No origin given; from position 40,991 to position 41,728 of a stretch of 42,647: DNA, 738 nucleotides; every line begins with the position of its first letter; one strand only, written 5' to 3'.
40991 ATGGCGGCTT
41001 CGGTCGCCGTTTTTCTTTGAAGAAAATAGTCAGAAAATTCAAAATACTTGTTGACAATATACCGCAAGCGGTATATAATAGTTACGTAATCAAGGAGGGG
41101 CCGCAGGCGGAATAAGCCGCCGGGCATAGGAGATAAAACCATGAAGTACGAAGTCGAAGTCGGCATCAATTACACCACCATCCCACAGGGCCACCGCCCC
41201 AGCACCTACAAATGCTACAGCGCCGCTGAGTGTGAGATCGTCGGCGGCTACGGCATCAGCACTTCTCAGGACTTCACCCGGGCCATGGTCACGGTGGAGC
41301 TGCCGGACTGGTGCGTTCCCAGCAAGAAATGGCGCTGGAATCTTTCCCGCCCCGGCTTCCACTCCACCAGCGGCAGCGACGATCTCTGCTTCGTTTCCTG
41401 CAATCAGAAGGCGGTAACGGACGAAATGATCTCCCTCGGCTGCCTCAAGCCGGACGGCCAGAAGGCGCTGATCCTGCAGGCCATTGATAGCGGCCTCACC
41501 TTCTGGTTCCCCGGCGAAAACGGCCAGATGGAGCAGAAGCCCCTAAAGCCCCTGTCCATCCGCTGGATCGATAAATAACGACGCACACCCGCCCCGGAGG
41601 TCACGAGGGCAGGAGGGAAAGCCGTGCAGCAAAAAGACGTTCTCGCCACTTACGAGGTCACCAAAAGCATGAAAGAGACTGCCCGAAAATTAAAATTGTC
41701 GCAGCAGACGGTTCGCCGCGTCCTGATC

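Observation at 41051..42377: acr/aca-like accessory operon: perfect consensus promoter with an embedded palindrome, an orphan protein and two HTH regulators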

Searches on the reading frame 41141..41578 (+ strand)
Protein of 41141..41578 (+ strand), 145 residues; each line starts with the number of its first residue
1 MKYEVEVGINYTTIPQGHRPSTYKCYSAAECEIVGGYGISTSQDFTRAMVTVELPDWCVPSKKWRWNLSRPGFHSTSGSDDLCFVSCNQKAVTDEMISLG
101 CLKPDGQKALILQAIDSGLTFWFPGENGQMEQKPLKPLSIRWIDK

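Call 4: search_protein_families(library=pfam, proteins=[window:41141-41578:+], max_evalue=0.1)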
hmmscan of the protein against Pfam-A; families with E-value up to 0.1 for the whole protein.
window:41141-41578:+ (145 aa): 0 families

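Call 6: search_protein_families(library=phrogs, proteins=[window:41141-41578:+], max_evalue=0.1)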
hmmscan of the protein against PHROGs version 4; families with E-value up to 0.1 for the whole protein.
window:41141-41578:+ (145 aa): 1 family
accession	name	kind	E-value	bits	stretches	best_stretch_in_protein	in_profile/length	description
phrog_14536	-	unknown function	0.057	14.2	0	109-131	28-50/70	-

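Call 7: search_protein_families(library=ncbifam, proteins=[window:41141-41578:+], max_evalue=0.1)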
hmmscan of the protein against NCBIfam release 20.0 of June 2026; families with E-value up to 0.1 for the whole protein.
window:41141-41578:+ (145 aa): 0 families

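Call 8: find_homologous_proteins(query=window:41141-41578:+)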
Query window:41141-41578:+ (145 aa): 7 proteins with E <= 0.001 among 12 candidates.
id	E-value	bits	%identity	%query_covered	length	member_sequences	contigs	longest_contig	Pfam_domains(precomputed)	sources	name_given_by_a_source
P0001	6.8e-88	310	91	100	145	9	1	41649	-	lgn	-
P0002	1.6e-67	244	73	99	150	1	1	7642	-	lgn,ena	-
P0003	2.2e-64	234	69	98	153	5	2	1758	-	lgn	-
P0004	5.7e-62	226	69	98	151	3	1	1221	-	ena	-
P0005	7.5e-62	226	68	98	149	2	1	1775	-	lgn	-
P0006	1.3e-59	218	66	98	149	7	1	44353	-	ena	-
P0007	6.2e-59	216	66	98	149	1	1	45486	-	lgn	-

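Call 10: find_encoding_contigs(protein=P0006, flank=6000, max_places=3)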
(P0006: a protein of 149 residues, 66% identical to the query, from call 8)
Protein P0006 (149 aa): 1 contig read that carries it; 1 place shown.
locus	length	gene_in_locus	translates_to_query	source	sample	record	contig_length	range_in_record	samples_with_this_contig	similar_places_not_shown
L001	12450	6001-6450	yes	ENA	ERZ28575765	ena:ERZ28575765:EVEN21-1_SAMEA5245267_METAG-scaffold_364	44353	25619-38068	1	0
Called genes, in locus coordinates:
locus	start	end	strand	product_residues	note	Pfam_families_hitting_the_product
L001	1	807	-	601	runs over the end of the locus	PF16510:P22_portal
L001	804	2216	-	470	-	PF03237:Terminase_6N, PF04466:Terminase_3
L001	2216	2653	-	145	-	-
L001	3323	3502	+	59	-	-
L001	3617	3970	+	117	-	-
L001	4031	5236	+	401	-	PF12083:DUF3560 (weak)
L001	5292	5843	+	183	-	-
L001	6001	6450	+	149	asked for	-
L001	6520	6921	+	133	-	-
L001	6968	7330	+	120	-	-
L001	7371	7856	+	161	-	PF12844:HTH_19, PF13560:HTH_31, PF01381:HTH_3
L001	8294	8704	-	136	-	PF08281:Sigma70_r4_2, PF04545:Sigma70_r4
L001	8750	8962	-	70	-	-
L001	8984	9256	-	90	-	-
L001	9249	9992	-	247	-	-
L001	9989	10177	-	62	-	-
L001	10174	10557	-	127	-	PF24203:Phage_ProQ_C_like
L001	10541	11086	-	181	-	-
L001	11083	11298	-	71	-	-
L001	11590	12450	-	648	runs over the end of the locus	PF06048:DUF927, PF18662:HTH_56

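Call 11: find_encoding_contigs(protein=P0007, flank=6000, max_places=3)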
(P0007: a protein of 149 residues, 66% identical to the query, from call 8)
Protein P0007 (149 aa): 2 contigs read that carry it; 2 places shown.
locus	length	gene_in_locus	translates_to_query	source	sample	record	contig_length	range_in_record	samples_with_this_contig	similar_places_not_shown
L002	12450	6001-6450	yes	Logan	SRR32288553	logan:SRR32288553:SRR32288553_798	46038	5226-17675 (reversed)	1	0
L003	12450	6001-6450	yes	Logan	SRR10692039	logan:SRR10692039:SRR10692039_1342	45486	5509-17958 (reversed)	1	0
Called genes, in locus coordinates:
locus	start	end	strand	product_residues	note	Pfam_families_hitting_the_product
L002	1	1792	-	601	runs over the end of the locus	PF16510:P22_portal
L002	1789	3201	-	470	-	PF03237:Terminase_6N, PF04466:Terminase_3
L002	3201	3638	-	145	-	-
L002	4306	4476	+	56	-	-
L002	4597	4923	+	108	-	-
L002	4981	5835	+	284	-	-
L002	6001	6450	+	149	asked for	-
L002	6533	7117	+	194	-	-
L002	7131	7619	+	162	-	-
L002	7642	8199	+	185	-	-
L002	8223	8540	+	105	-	PF00196:GerE (faint)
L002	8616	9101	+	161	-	PF12844:HTH_19, PF13560:HTH_31, PF01381:HTH_3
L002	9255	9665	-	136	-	PF08281:Sigma70_r4_2 (weak), PF04545:Sigma70_r4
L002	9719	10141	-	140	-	-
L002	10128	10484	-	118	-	PF14354:Lar_restr_allev (faint)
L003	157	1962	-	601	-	PF16510:P22_portal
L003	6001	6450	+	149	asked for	-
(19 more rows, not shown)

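Call 14: find_encoding_contigs(protein=P0001, flank=8000, max_places=3)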
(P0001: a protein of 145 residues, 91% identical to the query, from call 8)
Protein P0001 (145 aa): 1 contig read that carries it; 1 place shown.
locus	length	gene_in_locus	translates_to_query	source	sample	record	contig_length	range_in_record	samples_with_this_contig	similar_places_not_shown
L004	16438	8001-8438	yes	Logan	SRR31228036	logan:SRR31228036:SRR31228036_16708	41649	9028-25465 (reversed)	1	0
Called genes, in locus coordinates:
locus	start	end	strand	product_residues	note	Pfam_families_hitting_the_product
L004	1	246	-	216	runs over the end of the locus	-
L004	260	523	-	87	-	-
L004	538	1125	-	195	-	-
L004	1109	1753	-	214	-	-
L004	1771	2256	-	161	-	PF05565:Sipho_Gp157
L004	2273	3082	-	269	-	PF04055:Radical_SAM (weak)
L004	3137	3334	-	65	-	-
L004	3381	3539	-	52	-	-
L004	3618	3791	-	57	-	-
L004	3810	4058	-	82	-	-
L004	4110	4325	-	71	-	PF12844:HTH_19, PF13560:HTH_31 (weak), PF01381:HTH_3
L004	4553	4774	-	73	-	-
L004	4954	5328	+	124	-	PF01381:HTH_3 (weak), PF13443:HTH_26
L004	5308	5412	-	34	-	-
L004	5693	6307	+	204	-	-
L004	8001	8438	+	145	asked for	-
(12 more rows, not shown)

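Call 15: find_encoding_contigs(protein=P0002, flank=8000, max_places=3)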
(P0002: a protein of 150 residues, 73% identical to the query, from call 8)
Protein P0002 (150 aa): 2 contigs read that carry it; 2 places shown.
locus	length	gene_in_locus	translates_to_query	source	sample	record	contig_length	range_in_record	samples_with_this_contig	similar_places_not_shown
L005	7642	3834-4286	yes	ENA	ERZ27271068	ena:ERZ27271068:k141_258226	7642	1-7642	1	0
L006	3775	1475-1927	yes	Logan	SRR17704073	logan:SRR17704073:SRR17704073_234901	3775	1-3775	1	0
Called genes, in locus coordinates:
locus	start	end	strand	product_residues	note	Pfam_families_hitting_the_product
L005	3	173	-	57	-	?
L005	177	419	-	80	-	-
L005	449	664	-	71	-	-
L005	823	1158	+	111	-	PF12844:HTH_19, PF13560:HTH_31, PF01381:HTH_3, PF13443:HTH_26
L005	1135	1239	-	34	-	-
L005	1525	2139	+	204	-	-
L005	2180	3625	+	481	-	PF00239:Resolvase, PF07508:Recombinase (weak), PF13408:Zn_ribbon_recom (weak)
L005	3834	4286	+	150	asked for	-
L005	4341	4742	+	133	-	PF01381:HTH_3, PF12844:HTH_19, PF13560:HTH_31, PF13443:HTH_26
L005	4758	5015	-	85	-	-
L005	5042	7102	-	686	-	PF05895:DUF859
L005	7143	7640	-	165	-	?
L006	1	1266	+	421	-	?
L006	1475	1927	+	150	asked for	-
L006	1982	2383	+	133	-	PF01381:HTH_3, PF12844:HTH_19, PF13560:HTH_31, PF13443:HTH_26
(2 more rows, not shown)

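Call 24: predict_structure(alignment_id=A1)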
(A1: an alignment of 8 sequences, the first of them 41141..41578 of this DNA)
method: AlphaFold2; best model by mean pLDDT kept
length: 145 residues; sequences in the alignment: 8
mean_pLDDT: 45.4   pTM: 0.48
mean pLDDT of the five models: 45.4, 43.2, 41.7, 41.3, 38.5
residues with pLDDT >= 90: 0; 70-90: 10; 50-70: 55; < 50: 80
segments of 3 or more residues with pLDDT < 50: 9-43, 58-102
pLDDT, mean of each block of 10 residues (from residue 1): 57 32 30 25 54 55 40 33 23 26 57 59 64 70 68
secondary structure, 60 per line:
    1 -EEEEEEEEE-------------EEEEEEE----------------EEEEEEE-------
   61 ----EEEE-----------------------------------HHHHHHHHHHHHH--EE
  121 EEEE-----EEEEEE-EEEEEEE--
elements in order: E2-10 E24-30 E47-53 E65-68 H104-116 E119-124 E130-135 E137-143

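Call 26: search_protein_representatives(alignment_id=A1)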
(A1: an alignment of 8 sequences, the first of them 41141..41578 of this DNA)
Query: 8 sequences, 148 profile positions. Proteins with E-value up to 0.001 (for the whole library): 24; up to 1e-10: 20; up to 1e-30: 3. The best 24 are listed.
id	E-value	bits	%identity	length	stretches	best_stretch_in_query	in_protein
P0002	4.4e-88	309.0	-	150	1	2-147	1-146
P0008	1.3e-32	129.0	-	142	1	2-146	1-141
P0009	1.1e-31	125.9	-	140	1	1-137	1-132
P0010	7.3e-29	116.8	-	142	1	3-146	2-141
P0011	3.2e-26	108.2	-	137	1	1-136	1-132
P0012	6.9e-25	103.9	-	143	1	1-138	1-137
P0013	6.3e-24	100.8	-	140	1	1-138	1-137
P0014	1.5e-23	99.6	-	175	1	4-145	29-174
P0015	3.9e-22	95.0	-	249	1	28-138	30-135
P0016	7.2e-21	90.9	-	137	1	1-138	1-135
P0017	1.1e-17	80.5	-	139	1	2-136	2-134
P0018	1.9e-17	79.8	-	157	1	1-138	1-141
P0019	2.9e-17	79.2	-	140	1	5-137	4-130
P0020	4.1e-17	78.7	-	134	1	5-136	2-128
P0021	1.8e-16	76.6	-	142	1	3-147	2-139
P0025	9.2e-13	64.6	-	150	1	19-145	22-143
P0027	6.0e-10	55.4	-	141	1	29-135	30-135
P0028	1.5e-08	50.9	-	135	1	52-138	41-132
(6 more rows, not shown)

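Call 32: find_homologous_proteins(query=A4, max_evalue=0.001)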
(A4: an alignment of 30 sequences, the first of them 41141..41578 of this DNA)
Query A4 (30 sequences) (145 aa, profile of the alignment): 11 proteins with E <= 0.001 among 986 candidates.
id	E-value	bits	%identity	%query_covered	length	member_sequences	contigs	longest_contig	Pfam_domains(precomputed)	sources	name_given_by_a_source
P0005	1.2e-54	202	68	98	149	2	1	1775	-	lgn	-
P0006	3.6e-54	200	66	98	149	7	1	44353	-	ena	-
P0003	4.0e-54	200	69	98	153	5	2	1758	-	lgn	-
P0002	1.4e-53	198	73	99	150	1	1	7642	-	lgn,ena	-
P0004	3.2e-53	197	69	98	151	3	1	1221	-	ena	-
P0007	4.4e-51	190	66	98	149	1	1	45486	-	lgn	-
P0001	4.6e-51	190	91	100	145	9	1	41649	-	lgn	-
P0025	5.6e-39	151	29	88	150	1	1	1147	-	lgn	-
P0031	2.0e-37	146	34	88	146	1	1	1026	-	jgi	jgi:hypothetical protein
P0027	1.7e-35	140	33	68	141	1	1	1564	-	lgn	-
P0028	3.1e-26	110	32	70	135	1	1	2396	-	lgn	-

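Call 34: find_related_loci(query=A4, collection=viral_contigs, flank=6000)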
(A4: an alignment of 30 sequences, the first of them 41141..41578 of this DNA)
Query A4 (145 aa) in viral_contigs; peptide patterns used: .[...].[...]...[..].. (x = any residue, [..] = any of these).
23 stretches matched a pattern; 1 encode a relative of the query (tblastn E <= 1e-3); 1 distinct loci.
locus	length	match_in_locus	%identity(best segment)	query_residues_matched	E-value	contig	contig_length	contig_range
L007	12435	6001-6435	96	1-145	9e-97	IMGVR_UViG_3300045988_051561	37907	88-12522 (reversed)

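Call 37: find_related_loci(query=A5, collection=genome_contigs, flank=8000)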
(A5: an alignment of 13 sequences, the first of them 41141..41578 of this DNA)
Query A5 (145 aa) in genome_contigs; peptide patterns used: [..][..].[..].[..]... (x = any residue, [..] = any of these).
27 stretches matched a pattern, but none encodes a relative of the query by tblastn (E <= 1e-3).

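Call 38: predict_structure(alignment_id=A4)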
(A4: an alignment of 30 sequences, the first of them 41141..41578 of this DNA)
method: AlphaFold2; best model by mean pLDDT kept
length: 145 residues; sequences in the alignment: 30
mean_pLDDT: 95.7   pTM: 0.88
mean pLDDT of the five models: 95.7, 95.3, 94.9, 94.3, 93.5
residues with pLDDT >= 90: 134; 70-90: 11; 50-70: 0; < 50: 0
segments of 3 or more residues with pLDDT < 50: none
pLDDT, mean of each block of 10 residues (from residue 1): 98 95 97 92 96 98 95 93 98 92 95 99 96 98 94
secondary structure, 60 per line:
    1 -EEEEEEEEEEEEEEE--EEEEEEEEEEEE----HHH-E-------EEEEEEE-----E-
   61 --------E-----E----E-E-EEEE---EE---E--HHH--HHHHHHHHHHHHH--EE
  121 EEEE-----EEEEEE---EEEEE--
elements in order: E2-16 E19-30 E47-53 E84-87 H104-116 E119-124 E130-135 E139-143

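Call 41: fold_search(model_id=the predicted structure, library=pdb)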
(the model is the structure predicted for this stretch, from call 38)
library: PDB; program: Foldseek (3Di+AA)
matches with E <= 10: 186; with E <= 0.001: 0
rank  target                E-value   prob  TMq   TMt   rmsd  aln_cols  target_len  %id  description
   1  7f5m_A                1.0e+00  0.09  0.22  0.23  12.0       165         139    7  Crystal structure of Sas5 YEATS domain in complex with H3K27bz peptide (released 2022-03-16)
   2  6jjt_D                1.0e+00  0.02  0.13  0.14  17.3       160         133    9  Crystal structure of an enzyme from Penicillium herquei in condition1 (released 2020-01-01)
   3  8dao_A                1.1e+00  0.04  0.15  0.17  15.9       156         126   12  Crystal structure of SARS-CoV-2 spike stem fusion peptide in complex with neutralizing antibody COV44-79 (released 2022-07-27)
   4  6le0_D                1.1e+00  0.02  0.12  0.09  16.6       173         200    9  A nonspecific heme-binding cyclase catalyzes [4 + 2] cycloaddition during neoabyssomicin biosynthesis (released 2020-11-25)
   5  3nwm                  1.4e+00  0.02  0.15  0.09  17.8       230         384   10  Crystal structure of a single chain construct composed of MHC class I H-2Kd, beta-2microglobulin and a peptide which is  (released 2011-07-06)
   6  2avt_B                1.4e+00  0.02  0.15  0.07  20.0       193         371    8  Crystal structure of the beta subunit from DNA polymerase of Streptococcus pyogenes (released 2006-01-24)
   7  3rwa_A                1.5e+00  0.01  0.14  0.10  19.5       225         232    8  Crystal structure of circular-permutated mKate (released 2011-06-15)
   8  1s3o_A                1.7e+00  0.04  0.15  0.19  17.6       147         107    7  Human mitochondrial single strand DNA binding protein (hmSSB) (released 2004-06-22)
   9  6mp1                  1.7e+00  0.02  0.15  0.08  20.0       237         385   10  Crystal structures of the murine class I major histocompatibility complex H-2Db in complex with the mutant TRP1-K8 pepti (released 2018-11-07)
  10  6bhx_C                1.9e+00  0.05  0.19  0.24  16.1       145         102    5  B. subtilis SsbA with DNA (released 2018-12-19)
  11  5odn_F                1.9e+00  0.03  0.17  0.21  14.9       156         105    9  Salinibacter ruber Single-Strand Binding protein (released 2018-08-01)
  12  6d0t_A                1.9e+00  0.02  0.14  0.17  17.6       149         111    9  De novo design of a fluorescence-activating beta barrel - BB1 (released 2018-09-19)
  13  7sr0_D                2.0e+00  0.03  0.15  0.19  15.3       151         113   10  Single chain trimer HLA-A*02:01 (H98L, Y108C) with HPV.16 E7 peptide YMLDLQPET (released 2022-11-23)
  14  8p26_D                2.0e+00  0.02  0.13  0.14  17.9       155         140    6  Crystal structure of Arabidopsis thaliana PAXX (released 2023-06-28)
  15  7r4w                  2.1e+00  0.03  0.17  0.22  12.8       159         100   10  Single stranded DNA binding protein SSB M5 from Fervidobacterium gondwanense (released 2023-08-23)
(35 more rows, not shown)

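Call 42: fold_search(model_id=the predicted structure, library=viral)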
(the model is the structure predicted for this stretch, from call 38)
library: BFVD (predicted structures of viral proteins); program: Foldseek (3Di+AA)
matches with E <= 10: 285; with E <= 0.001: 3
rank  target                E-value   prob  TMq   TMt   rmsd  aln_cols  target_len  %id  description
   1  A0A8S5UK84            1.5e-07  1.00  0.69  0.72   3.8       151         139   18  Uncharacterized protein [Ackermannviridae sp. ctkHJ36]
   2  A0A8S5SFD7            1.4e-06  1.00  0.64  0.47   5.2       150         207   21  Regulatory protein-modification, helix-turn-helix, transcriptional regulato, DNA [Myoviridae sp. ctuev19]
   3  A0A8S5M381            2.7e-06  1.00  0.61  0.50   5.5       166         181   17  Uncharacterized protein [Siphoviridae sp. ctOVO10]
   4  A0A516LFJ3            3.5e-02  0.16  0.16  0.19  17.1       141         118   13  (no name in the UniProt tables at hand)
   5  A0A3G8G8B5            3.0e-01  0.05  0.16  0.14  15.5       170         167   11  (no name in the UniProt tables at hand)
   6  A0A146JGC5            3.7e-01  0.12  0.21  0.24  18.1       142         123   10  (no name in the UniProt tables at hand)
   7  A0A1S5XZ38            4.1e-01  0.03  0.14  0.14  18.4       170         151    7  (no name in the UniProt tables at hand)
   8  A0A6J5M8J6            4.3e-01  0.06  0.15  0.18  13.0       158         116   11  Uncharacterized protein [uncultured Caudovirales phage]
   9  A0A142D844            4.3e-01  0.06  0.14  0.07  19.0       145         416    6  Uncharacterized protein (Fragment) [Leviviridae sp.]
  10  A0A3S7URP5            5.1e-01  0.05  0.13  0.16  16.4       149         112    9  (no name in the UniProt tables at hand)
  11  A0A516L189            6.0e-01  0.12  0.15  0.23  15.4       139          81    5  (no name in the UniProt tables at hand)
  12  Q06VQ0                6.0e-01  0.06  0.19  0.17  20.8       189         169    7  (no name in the UniProt tables at hand)
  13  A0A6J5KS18            7.4e-01  0.08  0.21  0.20  11.4       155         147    6  Single-stranded DNA-binding protein [uncultured Caudovirales phage]
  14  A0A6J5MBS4            7.9e-01  0.05  0.18  0.11  17.0       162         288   10  Uncharacterized protein [uncultured Caudovirales phage]
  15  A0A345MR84            1.1e+00  0.04  0.15  0.19  13.3       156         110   10  (no name in the UniProt tables at hand)
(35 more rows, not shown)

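Call 43: find_encoding_contigs(protein=P0028, flank=3000, max_places=2)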
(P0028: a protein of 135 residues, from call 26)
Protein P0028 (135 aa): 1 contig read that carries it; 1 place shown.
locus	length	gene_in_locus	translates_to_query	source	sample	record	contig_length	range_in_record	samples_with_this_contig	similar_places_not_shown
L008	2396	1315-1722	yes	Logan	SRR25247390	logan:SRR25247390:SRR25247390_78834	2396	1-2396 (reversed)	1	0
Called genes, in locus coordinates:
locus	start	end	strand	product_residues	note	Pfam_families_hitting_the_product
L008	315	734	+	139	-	-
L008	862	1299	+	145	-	-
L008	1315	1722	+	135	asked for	-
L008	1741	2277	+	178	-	-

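Call 44: find_encoding_contigs(protein=P0027, flank=3000, max_places=2)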
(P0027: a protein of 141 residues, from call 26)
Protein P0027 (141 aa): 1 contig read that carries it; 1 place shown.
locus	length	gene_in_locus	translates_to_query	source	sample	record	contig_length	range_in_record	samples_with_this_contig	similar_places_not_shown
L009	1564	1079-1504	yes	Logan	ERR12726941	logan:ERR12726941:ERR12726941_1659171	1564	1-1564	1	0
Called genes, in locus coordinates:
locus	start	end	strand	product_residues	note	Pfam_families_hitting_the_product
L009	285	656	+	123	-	-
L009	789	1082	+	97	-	-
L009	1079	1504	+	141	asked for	-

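Call 45: find_encoding_contigs(protein=P0025, flank=3000, max_places=2)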
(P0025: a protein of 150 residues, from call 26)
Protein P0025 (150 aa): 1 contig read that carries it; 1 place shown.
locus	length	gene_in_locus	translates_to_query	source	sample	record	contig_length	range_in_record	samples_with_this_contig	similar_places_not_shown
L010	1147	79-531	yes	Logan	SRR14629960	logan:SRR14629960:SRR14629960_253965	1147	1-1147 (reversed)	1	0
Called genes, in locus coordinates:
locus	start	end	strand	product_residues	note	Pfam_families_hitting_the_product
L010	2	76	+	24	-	?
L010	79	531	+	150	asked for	-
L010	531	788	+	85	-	-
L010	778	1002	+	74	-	-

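Call 46: find_encoding_contigs(protein=P0031, flank=3000, max_places=2)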
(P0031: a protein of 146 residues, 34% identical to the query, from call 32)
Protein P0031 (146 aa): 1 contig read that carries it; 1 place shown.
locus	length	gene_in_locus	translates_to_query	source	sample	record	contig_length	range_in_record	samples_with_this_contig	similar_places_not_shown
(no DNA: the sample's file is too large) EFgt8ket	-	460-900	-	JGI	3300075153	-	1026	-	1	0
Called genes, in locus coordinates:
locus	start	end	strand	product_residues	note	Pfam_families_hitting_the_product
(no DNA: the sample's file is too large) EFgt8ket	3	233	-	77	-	?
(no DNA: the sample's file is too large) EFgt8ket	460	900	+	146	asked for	-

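Call 47: find_encoding_contigs(protein=P0015, flank=6000, max_places=2)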
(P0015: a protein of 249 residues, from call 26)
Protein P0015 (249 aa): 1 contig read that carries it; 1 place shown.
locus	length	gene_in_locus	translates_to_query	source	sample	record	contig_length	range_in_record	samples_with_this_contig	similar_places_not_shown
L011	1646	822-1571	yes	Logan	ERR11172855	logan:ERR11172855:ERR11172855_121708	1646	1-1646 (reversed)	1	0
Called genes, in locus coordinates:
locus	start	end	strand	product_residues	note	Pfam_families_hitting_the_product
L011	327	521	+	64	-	-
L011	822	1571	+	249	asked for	-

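Call 48: find_encoding_contigs(protein=P0008, flank=6000, max_places=2)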
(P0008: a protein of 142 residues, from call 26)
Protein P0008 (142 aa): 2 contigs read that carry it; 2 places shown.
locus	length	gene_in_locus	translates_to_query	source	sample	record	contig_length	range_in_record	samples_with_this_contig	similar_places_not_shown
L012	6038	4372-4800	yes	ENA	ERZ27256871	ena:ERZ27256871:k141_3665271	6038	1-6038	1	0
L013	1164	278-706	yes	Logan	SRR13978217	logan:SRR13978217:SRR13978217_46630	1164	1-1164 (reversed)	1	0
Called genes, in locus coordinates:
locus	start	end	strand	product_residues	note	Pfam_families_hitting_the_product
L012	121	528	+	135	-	-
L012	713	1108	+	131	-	-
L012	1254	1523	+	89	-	-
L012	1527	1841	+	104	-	-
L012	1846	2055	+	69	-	-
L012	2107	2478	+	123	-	-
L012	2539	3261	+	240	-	-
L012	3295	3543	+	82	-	-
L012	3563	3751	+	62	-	-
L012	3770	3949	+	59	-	-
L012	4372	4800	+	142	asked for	-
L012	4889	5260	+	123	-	-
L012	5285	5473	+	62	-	-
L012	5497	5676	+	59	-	-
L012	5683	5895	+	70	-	-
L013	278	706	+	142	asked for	-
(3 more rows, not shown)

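Call 76: search_protein_families(library=padloc, proteins=[window:41141-41578:+], max_evalue=0.01)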
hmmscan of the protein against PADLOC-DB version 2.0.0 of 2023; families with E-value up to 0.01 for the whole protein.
window:41141-41578:+ (145 aa): 0 families

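Call 90: search_dna_similar(query=window:41141-41578:+, collection=phages, mode=protein, max_evalue=0.001, max_rows=30)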
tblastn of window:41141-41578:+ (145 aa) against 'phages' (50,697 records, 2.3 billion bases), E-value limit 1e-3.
No match.
